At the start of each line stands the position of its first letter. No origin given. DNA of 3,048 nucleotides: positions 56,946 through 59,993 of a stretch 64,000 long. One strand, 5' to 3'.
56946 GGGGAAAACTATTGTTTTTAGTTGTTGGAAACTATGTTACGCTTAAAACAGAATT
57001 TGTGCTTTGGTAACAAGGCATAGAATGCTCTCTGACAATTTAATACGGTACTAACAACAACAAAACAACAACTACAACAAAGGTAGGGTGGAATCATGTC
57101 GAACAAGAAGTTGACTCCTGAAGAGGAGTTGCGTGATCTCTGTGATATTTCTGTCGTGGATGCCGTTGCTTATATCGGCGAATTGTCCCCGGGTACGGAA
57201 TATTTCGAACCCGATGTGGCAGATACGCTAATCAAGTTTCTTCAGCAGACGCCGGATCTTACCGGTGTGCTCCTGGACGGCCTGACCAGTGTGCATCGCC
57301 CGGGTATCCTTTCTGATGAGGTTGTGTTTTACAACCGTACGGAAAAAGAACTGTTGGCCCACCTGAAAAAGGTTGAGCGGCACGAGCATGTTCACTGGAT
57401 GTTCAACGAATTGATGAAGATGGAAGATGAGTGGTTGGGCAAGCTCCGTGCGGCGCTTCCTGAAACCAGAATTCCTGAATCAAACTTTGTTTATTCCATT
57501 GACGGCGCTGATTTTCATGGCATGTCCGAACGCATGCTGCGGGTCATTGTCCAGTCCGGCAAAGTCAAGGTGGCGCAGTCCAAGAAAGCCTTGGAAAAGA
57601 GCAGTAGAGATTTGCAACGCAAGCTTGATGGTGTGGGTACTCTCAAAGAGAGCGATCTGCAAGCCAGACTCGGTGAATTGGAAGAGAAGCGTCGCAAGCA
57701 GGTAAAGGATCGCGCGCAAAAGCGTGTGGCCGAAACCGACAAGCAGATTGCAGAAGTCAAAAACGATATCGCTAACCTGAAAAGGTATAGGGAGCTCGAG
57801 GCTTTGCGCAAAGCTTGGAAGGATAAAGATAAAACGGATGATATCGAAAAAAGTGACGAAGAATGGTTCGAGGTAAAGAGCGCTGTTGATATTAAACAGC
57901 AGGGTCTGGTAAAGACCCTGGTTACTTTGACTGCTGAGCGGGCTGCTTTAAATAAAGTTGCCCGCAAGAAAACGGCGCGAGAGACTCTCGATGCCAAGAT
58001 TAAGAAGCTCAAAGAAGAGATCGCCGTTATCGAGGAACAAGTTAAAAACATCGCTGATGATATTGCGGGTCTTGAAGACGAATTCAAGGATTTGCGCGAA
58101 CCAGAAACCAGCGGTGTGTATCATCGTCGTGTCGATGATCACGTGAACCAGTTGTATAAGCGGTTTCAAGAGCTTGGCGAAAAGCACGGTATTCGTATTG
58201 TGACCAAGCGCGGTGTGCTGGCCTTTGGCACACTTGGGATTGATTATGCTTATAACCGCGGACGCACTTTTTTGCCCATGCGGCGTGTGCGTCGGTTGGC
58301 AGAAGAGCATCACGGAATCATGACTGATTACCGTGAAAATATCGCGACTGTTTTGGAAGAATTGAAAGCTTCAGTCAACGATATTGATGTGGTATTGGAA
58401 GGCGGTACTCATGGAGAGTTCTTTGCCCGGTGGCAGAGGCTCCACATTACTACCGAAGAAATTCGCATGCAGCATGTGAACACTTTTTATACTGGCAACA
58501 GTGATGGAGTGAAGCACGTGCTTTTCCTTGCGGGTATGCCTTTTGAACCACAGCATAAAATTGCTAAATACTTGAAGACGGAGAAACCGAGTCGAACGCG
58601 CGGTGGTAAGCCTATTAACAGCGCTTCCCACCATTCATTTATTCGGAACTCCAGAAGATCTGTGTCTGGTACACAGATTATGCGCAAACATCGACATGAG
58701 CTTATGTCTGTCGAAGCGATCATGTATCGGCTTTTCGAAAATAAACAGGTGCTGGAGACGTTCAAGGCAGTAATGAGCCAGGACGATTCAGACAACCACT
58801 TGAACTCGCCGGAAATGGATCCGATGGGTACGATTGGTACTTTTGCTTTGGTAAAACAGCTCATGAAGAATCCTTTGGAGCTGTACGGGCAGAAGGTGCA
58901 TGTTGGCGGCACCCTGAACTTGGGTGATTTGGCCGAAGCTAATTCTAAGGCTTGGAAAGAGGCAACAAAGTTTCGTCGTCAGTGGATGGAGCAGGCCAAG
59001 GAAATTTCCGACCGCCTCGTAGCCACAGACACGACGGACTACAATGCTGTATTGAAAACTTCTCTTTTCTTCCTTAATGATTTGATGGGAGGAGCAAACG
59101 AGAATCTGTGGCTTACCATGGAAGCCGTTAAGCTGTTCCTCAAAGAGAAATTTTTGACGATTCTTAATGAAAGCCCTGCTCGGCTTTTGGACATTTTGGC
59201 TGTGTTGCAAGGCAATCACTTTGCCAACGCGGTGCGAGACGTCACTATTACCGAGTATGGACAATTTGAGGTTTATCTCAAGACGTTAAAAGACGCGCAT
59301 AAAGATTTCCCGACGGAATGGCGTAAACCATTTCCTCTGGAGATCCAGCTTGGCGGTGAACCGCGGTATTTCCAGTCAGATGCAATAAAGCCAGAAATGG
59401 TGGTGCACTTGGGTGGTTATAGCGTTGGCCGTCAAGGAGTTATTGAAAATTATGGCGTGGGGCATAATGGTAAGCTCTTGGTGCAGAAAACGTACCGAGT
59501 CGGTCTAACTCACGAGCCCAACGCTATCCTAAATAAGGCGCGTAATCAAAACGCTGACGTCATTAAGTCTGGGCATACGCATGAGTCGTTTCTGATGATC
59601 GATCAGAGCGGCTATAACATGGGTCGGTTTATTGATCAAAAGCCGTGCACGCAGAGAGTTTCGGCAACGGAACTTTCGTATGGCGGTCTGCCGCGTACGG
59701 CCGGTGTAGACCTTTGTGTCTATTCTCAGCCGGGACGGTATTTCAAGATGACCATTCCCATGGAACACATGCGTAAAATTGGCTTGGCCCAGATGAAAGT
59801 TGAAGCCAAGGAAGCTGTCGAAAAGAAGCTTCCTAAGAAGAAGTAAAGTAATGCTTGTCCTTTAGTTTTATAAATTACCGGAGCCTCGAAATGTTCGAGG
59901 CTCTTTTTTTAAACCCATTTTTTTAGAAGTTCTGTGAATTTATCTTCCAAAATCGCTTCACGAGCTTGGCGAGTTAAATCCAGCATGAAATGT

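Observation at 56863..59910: Compositionally foreign 916-aa coiled-coil protein gene with a CAA-repeat leader; possible metallophosphatase-like motifs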

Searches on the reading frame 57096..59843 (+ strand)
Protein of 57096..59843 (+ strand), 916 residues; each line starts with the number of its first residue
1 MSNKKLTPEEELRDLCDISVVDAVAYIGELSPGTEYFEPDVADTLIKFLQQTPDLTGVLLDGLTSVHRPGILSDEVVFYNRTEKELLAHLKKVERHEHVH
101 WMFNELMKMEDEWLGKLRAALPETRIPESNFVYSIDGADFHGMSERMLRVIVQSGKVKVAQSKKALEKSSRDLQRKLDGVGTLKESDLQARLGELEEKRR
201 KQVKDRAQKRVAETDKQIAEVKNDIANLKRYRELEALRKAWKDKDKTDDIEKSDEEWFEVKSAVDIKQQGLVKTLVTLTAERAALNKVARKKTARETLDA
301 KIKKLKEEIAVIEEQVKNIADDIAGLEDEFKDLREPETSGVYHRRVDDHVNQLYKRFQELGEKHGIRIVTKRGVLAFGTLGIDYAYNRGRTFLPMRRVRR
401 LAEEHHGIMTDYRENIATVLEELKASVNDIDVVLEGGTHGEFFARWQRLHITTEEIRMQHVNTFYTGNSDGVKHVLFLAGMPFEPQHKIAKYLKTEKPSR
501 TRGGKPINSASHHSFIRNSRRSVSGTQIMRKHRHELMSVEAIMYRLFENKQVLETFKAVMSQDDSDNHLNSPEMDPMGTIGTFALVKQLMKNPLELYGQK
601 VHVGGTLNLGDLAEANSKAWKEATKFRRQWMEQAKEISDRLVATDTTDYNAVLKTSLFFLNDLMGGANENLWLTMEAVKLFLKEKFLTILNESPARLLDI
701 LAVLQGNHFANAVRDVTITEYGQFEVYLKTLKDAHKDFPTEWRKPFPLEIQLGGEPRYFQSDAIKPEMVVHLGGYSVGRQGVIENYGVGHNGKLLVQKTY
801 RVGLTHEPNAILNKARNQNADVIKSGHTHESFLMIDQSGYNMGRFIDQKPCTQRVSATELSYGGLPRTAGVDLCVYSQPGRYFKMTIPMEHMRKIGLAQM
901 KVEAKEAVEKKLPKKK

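Call 4: search_protein_families(library=pfam, proteins=[window:57096-59843:+], max_evalue=10)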
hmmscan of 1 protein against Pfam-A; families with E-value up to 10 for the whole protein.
window:57096-59843:+ (916 aa): 14 families
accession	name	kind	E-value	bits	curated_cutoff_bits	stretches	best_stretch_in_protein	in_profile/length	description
PF04513.17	Baculo_PEP_C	-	0.00077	20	38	1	260-327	54-119/140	Baculovirus polyhedron envelope protein, PEP, C terminus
PF18904.5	DUF5660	-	0.03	15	24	1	301-345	2-49/109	Domain of unknown function (DUF5660)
PF12761.13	End3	-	0.082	13.5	25.2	1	287-334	70-115/115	Actin cytoskeleton-regulatory complex protein END3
PF14282.11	FlxA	-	0.12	12.9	26.3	1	289-327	6-44/101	FlxA-like protein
PF06013.18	WXG100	-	0.54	11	27.3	0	405-456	12-63/86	Proteins of 100 residues with WXG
PF16888.10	YwqH-like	-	2.2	9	33.7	0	204-325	5-120/123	YwqH-like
PF19111.5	DUF5798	-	2.5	8.8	27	1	295-334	17-56/89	Family of unknown function (DUF5798)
PF05531.17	NPV_P10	-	3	8.8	29.8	0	285-321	27-63/75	Nucleopolyhedrovirus P10 protein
PF10779.14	XhlA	-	3.2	8.4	34.7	1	286-331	4-49/67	Haemolysin XhlA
PF02996.22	Prefoldin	-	3.2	8.1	23.2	1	292-330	76-114/120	Prefoldin subunit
PF07889.17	DUF1664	-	3.9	8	34.6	1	292-333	79-120/124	Protein of unknown function (DUF1664)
PF04977.20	DivIC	-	4.9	7.5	28.9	2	301-337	18-55/80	Septum formation initiator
PF14389.11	Lzipper-MIP1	-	5.7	7.8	32.2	1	282-327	27-78/84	Leucine-zipper of ternary complex factor MIP1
PF07061.16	Swi5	-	6.9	7.3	22.1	0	305-337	1-33/80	Swi5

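Call 5: search_protein_families(library=padloc, proteins=[window:57096-59843:+], max_evalue=10)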
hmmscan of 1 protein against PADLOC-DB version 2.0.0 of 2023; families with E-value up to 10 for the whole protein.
window:57096-59843:+ (916 aa): 6 families
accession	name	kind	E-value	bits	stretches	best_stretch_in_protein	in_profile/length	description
PDLC03859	LmuB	-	6.7e-05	20.3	1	187-372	261-421/611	-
PDLC03861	LmuB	-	0.04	9.8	1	142-318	458-636/1213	-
PDLC02730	PbeC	-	0.25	8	1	244-363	393-512/651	PbeC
PDLC03862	LmuB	-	0.26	7.5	1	194-332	359-497/643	-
PDLC04526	PDC-M22B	-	0.41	7.2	2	248-335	305-392/535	-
PDLC03863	LmuB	-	1.8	5.1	1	291-362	232-293/610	-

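Call 6: search_protein_families(library=ncbifam, proteins=[window:57096-59843:+], max_evalue=10)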
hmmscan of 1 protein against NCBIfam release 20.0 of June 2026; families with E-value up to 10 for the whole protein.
window:57096-59843:+ (916 aa): 13 families
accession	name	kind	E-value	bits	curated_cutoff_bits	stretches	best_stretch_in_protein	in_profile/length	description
NF033930.1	pneumo_PspA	exception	0.00011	21.1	850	1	157-332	157-326/659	pneumococcal surface protein A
TIGR00040.1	yfcE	subfamily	0.00058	20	56.25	2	793-832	80-119/158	YfcE family phosphodiesterase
TIGR04523.1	Mplasa_alph_rch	subfamily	0.0011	17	270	1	161-332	384-556/745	helix-rich protein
TIGR02168.1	SMC_prok_B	equivalog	0.0064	14.3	567.35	1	161-337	697-884/1181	chromosome segregation protein SMC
NF041035.1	Rad50_Halo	equivalog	0.01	14.3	1000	1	187-358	255-429/883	DNA double-strand break repair ATPase Rad50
NF049872.2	cytotoxin_MakB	equivalog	0.011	15.2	240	1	246-336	90-178/349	alpha-pore-forming cytotoxin subunit MakB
NF045650.1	CD1247_Nterm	equivalog_domain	0.018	15.6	30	1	296-330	35-69/70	CD1247 N-terminal domain-containing protein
NF042955.1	Ppl_antiphage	equivalog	0.11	10.4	1000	1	159-318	415-570/882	anti-phage protein Ppl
NF045487.1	ASRP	equivalog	0.21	10.1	300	1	248-360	320-427/593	archaea-specific SMC-related protein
NF045780.1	TrlF_fam_ATP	equivalog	0.24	10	350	1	158-332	506-683/944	TrlF family AAA-like ATPase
NF004427.0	PRK05771.1-1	equivalog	0.98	8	942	1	159-238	78-158/668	V-type ATP synthase subunit I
NF038218.1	IcmG_DotF_IVB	equivalog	1.4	8.6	200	1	274-334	112-172/266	type IVB secretion system protein IcmG/DotF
NF033872.1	SidA_fam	subfamily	4.5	6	60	0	188-329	171-288/379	T4SS effector SidA family protein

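Call 7: search_protein_families(library=phrogs, proteins=[window:57096-59843:+], max_evalue=10)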
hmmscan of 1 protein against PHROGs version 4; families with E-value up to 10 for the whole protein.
window:57096-59843:+ (916 aa): 19 families
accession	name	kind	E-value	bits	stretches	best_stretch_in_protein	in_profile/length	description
phrog_25917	-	unknown function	0.0014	19.7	1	294-334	15-55/75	-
phrog_77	-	DNA, RNA and nucleotide metabolism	0.0026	17.3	1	196-335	638-777/967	SbcC-like subunit of palindrome specific endonuclease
phrog_30008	-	unknown function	0.019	16.1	1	287-337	5-57/89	-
phrog_13567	-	unknown function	0.065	14.3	1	291-352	15-70/82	-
phrog_3590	-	unknown function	0.096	13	1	162-339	144-308/481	-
phrog_12815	-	unknown function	0.26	12.2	1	263-359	40-130/144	-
phrog_1589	-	unknown function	0.32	10.9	1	185-320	387-520/563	-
phrog_8100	-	unknown function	0.51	11.7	1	275-325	13-63/109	-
phrog_14706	-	unknown function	0.56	11.8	1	270-334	25-84/97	-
phrog_11382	-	unknown function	1.1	10.6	0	296-335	57-95/117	-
phrog_35984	-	unknown function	1.1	10.4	0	191-234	29-70/90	-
phrog_4704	-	tail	2.3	7.8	1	164-363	34-192/625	tail length tape measure protein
phrog_937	-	other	2.4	9.5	1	287-330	18-60/115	hemolysin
phrog_18076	-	other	2.4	9.5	1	275-335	44-102/106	hol-like chemotaxis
phrog_6324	-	unknown function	4.7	8.7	0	300-330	33-63/94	-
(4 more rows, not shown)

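Call 8: search_solved_structures(query=window:57096-59843:+, max_evalue=10)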
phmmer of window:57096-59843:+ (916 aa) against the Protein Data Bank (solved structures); distinct sequences matched with E-value up to 10: 2.
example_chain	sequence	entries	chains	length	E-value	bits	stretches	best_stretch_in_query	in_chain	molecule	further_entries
1eh1_A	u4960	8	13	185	0.21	12.7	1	233-330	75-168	RIBOSOME RECYCLING FACTOR | Ribosome-recycling factor | 50S ribosomal protein RRF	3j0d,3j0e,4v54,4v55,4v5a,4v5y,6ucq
9tlw_A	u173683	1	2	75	0.7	11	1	270-328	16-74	Sc-apCC-2-MCL-1-4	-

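Call 9: find_homologous_proteins(query=window:57096-59843:+, max_evalue=0.001)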
Query window:57096-59843:+ (916 aa): 34 proteins with E <= 0.001 among 8000 candidates.
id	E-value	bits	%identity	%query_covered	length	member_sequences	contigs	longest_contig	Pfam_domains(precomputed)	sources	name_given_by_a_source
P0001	0.0e+0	2069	100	100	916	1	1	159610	-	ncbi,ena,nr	ncbi:MAG: hypothetical protein G01um101413_648 [Parcubacteria group bacterium Gr01-1014_13]|nr:MAG: 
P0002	0.0e+0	1840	89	100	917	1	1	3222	-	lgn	-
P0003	0.0e+0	1579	77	99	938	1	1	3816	-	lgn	-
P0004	0.0e+0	1564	75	100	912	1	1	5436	-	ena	-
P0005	0.0e+0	1559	75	99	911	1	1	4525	-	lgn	-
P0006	0.0e+0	1553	75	99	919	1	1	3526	-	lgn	-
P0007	0.0e+0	1544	74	100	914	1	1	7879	-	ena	-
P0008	0.0e+0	1533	74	99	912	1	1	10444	-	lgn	-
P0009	0.0e+0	1530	75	100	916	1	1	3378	-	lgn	-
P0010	0.0e+0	1522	74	99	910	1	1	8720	-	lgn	-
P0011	0.0e+0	1521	74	99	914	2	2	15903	-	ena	-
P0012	0.0e+0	1521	73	100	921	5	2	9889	-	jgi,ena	-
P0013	0.0e+0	1513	74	100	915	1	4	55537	-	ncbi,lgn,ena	ncbi:MAG: hypothetical protein AAB797_01410 [Patescibacteria group bacterium]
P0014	0.0e+0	1510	74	99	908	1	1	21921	-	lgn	-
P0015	0.0e+0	1507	73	98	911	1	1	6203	-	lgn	-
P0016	0.0e+0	1494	72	100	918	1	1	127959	-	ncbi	-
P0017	0.0e+0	1473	73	100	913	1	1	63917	-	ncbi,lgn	-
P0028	0.0e+0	1099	57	100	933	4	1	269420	-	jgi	-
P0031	0.0e+0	1072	55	99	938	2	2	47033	-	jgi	-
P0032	0.0e+0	1067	54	99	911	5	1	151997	-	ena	-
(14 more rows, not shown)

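Call 14: find_encoding_contigs(protein=P0016, flank=10000, max_places=2)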
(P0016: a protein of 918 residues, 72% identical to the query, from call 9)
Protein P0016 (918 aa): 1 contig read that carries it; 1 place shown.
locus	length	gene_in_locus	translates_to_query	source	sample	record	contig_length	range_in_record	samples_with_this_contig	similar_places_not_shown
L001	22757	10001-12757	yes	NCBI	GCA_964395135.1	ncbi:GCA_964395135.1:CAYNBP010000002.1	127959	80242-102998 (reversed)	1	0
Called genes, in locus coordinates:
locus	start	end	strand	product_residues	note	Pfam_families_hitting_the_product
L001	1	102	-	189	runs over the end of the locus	PF13238:AAA_18, PF13207:AAA_17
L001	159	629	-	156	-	PF00383:dCMP_cyt_deam_1, PF14437:MafB19-deam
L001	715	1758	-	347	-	PF00224:PK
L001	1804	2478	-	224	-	PF00687:Ribosomal_L1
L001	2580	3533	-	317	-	PF00413:Peptidase_M10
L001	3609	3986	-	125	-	-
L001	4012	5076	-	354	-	-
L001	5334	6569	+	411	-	PF00587:tRNA-synt_2b, PF03129:HGTP_anticodon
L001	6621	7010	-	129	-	PF18920:DUF5671 (faint)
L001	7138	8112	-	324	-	PF00579:tRNA-synt_1b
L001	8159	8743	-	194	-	PF02590:SPOUT_MTase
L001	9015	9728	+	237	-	-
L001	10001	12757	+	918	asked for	-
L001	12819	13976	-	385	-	PF01702:TGT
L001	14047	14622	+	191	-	-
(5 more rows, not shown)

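Call 15: find_encoding_contigs(protein=P0028, flank=10000, max_places=2)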
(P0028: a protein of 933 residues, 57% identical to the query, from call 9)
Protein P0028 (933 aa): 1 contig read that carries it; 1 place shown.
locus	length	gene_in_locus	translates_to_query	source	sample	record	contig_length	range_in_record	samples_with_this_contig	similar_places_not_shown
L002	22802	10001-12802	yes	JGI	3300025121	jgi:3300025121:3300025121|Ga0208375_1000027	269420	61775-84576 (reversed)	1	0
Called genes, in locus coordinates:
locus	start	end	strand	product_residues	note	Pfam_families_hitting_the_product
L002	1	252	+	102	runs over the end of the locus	-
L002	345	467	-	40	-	-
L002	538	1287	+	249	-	-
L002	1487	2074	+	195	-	PF00578:AhpC-TSA (weak), PF08534:Redoxin (weak), PF00085:Thioredoxin, PF13899:Thioredoxin_7 (weak), PF13098:Thioredoxin_2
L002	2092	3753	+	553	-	PF02683:DsbD_TM, PF13386:DsbD_2 (weak), PF00578:AhpC-TSA, PF08534:Redoxin, PF13905:Thioredoxin_8, PF17991:Thioredoxin_10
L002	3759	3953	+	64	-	PF12844:HTH_19 (weak), PF13560:HTH_31, PF01381:HTH_3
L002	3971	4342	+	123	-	-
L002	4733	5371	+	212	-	-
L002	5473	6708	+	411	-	PF00587:tRNA-synt_2b, PF03129:HGTP_anticodon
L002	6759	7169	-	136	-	PF18920:DUF5671 (faint)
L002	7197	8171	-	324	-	PF00579:tRNA-synt_1b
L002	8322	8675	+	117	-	-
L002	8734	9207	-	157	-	PF02590:SPOUT_MTase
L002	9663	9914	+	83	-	-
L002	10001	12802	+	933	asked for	-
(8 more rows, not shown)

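Call 16: find_encoding_contigs(protein=P0032, flank=10000, max_places=2)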
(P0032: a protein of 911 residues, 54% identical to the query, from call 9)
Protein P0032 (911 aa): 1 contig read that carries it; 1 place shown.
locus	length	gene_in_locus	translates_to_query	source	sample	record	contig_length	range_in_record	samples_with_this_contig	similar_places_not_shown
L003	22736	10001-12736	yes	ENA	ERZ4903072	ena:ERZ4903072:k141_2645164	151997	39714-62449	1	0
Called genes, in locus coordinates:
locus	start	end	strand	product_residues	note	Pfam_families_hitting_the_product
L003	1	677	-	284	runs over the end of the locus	PF00398:RrnaAD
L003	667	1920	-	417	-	PF13200:DUF4015, PF14871:GHL6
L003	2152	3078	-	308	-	-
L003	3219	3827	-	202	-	PF01300:Sua5_yciO_yrdC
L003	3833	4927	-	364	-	PF03462:PCRF, PF00472:RF-1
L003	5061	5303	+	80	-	-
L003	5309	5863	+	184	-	PF01209:Ubie_methyltran (weak), PF13847:Methyltransf_31, PF08241:Methyltransf_11, PF08242:Methyltransf_12 (weak), PF13649:Methyltransf_25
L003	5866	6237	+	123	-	PF02021:UPF0102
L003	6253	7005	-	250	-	PF13399:LytR_C (weak)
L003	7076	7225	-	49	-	-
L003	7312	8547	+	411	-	PF08529:NusA_N, PF00575:S1 (weak), PF13184:KH_NusA_1st, PF26594:KH_NusA_2nd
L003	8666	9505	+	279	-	PF02096:60KD_IMP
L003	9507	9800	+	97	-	PF05239:PRC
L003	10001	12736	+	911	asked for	-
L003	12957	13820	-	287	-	PF12917:YfbR-like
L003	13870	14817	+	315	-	-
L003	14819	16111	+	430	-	PF04932:Wzy_C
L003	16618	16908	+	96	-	PF00166:Cpn10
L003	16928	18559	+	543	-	PF00118:Cpn60_TCP1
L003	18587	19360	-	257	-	PF02129:Peptidase_S15 (weak), PF12146:Hydrolase_4 (faint), PF00326:Peptidase_S9, PF20434:BD-FAE, PF00561:Abhydrolase_1 (faint)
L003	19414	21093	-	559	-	PF22807:TrAA12, PF07995:GSDH, PF10648:Gmad2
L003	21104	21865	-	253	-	PF01061:ABC2_membrane, PF12698:ABC2_membrane_3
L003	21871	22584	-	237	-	PF00005:ABC_tran, PF13304:AAA_21 (faint)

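Call 19: find_related_loci(query=A1, collection=genome_contigs, flank=6000)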
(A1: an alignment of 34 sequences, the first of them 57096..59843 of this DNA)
Query A1 (916 aa) in genome_contigs; peptide patterns used: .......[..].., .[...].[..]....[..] (x = any residue, [..] = any of these).
52 stretches matched a pattern; 4 encode a relative of the query (tblastn E <= 1e-3); 4 distinct loci.
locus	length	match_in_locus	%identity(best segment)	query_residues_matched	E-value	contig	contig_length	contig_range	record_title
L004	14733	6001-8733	74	2-916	0e+0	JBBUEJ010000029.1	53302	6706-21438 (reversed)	MAG: Patescibacteria group bacterium isolate H51-bin093_1 H51_bin093_1_000000000029, whole genome shotgun sequence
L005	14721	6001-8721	73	1-912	0e+0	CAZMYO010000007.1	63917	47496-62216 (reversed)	MAG TPA_asm: uncultured Gammaproteobacteria bacterium isolate binchicken_co203_87 genome assembly, contig: k141_14183, w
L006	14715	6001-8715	57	2-908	0e+0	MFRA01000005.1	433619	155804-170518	MAG: Candidatus Magasanikbacteria bacterium RIFOXYD1_FULL_40_23 rifoxyd1_full_scaffold_32, whole genome shotgun sequence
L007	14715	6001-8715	54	2-911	0e+0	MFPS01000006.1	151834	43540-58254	MAG: Candidatus Magasanikbacteria bacterium RIFCSPHIGHO2_01_FULL_33_34 rifcsphigho2_01_scaffold_345, whole genome shotgu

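Call 36: find_homologous_proteins(query=A2, max_evalue=0.001)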
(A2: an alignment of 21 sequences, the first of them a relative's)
Query A2 (21 sequences) (793 aa, profile of the alignment): 51 proteins with E <= 0.001 among 8000 candidates.
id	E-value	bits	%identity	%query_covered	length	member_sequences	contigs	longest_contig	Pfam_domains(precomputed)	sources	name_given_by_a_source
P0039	0.0e+0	1157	100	100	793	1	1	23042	-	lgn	-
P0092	0.0e+0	1142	60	100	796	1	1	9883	-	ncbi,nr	ncbi:hypothetical protein KY339_03280 [Candidatus Woesearchaeota archaeon]|nr:hypothetical protein [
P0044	0.0e+0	1137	51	96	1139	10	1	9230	-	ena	-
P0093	0.0e+0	1137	51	96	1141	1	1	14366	-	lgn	-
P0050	0.0e+0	1125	61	96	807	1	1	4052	-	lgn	-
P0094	0.0e+0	1123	67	99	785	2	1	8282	-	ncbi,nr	ncbi:hypothetical protein KY349_00400, partial [Candidatus Woesearchaeota archaeon]|nr:hypothetical 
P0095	0.0e+0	1113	60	99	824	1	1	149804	-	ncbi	-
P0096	0.0e+0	1098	67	97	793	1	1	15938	-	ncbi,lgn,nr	ncbi:hypothetical protein JW898_00250 [Candidatus Woesearchaeota archaeon]|nr:hypothetical protein [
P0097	0.0e+0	1094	66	97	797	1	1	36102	-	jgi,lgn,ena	-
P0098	0.0e+0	1087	65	96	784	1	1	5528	-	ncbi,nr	ncbi:hypothetical protein KY359_02160 [Candidatus Woesearchaeota archaeon]|nr:hypothetical protein [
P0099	0.0e+0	1080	66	99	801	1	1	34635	-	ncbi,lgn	-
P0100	0.0e+0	1080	64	97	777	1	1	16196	-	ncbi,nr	ncbi:hypothetical protein KY363_02160 [Candidatus Woesearchaeota archaeon]|nr:hypothetical protein [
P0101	0.0e+0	1078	55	99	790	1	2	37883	-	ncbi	ncbi:MAG: hypothetical protein V1729_04620 [Candidatus Woesearchaeota archaeon]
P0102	0.0e+0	1069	60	96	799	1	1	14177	-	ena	-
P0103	0.0e+0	1065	52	98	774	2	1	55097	-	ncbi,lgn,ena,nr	ncbi:hypothetical protein COV20_06255 [Candidatus Woesearchaeota archaeon CG10_big_fil_rev_8_21_14_0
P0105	0.0e+0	1056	62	97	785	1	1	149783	-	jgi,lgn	jgi:phage shock protein A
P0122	1.9e-296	1003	48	96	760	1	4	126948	-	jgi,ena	jgi:hypothetical protein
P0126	1.3e-292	991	50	95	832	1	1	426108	-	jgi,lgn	jgi:hypothetical protein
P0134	1.4e-248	845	44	93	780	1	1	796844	-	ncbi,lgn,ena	-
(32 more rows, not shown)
